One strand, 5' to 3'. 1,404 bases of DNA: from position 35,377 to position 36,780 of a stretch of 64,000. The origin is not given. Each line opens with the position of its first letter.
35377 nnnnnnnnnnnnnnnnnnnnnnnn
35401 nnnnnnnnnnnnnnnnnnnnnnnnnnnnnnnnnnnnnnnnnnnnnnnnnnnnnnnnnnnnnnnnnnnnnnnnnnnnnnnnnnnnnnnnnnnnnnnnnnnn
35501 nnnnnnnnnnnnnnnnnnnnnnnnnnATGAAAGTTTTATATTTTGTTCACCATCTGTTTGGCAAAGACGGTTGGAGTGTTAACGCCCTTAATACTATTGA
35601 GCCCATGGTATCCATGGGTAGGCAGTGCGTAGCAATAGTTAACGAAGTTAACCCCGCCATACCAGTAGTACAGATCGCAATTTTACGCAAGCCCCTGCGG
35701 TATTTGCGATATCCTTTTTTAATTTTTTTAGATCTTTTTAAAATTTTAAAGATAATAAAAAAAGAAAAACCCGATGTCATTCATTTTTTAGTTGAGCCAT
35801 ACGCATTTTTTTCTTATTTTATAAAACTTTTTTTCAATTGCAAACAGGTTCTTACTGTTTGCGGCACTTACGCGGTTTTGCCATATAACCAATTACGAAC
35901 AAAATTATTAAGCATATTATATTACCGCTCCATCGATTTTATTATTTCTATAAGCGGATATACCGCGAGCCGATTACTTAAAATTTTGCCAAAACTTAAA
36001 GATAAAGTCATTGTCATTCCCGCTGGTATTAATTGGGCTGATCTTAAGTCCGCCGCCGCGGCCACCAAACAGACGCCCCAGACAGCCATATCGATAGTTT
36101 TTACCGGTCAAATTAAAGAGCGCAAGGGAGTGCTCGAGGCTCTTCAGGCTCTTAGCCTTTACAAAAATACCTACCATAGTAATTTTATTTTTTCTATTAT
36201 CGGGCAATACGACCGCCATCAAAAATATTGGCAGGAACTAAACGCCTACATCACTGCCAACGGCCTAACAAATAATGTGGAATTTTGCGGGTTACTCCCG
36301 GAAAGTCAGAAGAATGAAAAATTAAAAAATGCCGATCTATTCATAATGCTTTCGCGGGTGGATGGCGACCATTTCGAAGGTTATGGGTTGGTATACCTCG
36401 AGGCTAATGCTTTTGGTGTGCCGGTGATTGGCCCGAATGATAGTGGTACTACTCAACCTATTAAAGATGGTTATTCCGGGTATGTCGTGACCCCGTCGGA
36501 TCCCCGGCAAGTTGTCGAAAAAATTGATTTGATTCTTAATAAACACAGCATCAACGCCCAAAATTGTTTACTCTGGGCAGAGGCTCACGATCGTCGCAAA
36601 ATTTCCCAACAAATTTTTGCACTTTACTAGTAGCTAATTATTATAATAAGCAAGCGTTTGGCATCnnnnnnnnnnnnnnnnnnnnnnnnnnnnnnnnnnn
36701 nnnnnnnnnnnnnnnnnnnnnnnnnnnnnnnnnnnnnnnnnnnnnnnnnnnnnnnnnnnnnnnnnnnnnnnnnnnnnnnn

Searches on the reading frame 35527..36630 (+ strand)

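Call 52: search_protein_families(library=pfam, proteins=[window:35527-36630:+], max_evalue=0.00001)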
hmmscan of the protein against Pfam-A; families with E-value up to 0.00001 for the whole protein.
window:35527-36630:+ (367 aa): 4 families
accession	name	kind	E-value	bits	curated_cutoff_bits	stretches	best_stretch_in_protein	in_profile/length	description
PF00534.26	Glycos_transf_1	-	3.9e-28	98.6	26.4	1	183-340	11-159/172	Glycosyl transferases group 1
PF13692.12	Glyco_trans_1_4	-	1.5e-21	77.6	27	1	189-338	3-141/142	Glycosyl transferases group 1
PF13439.12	Glyco_transf_4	-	2.3e-11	44.5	28.5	1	43-169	31-167/170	Glycosyltransferase Family 4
PF20706.3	GT4-conflict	-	1.7e-09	37.6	26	1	161-318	174-326/385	Family 4 Glycosyltransferase in conflict systems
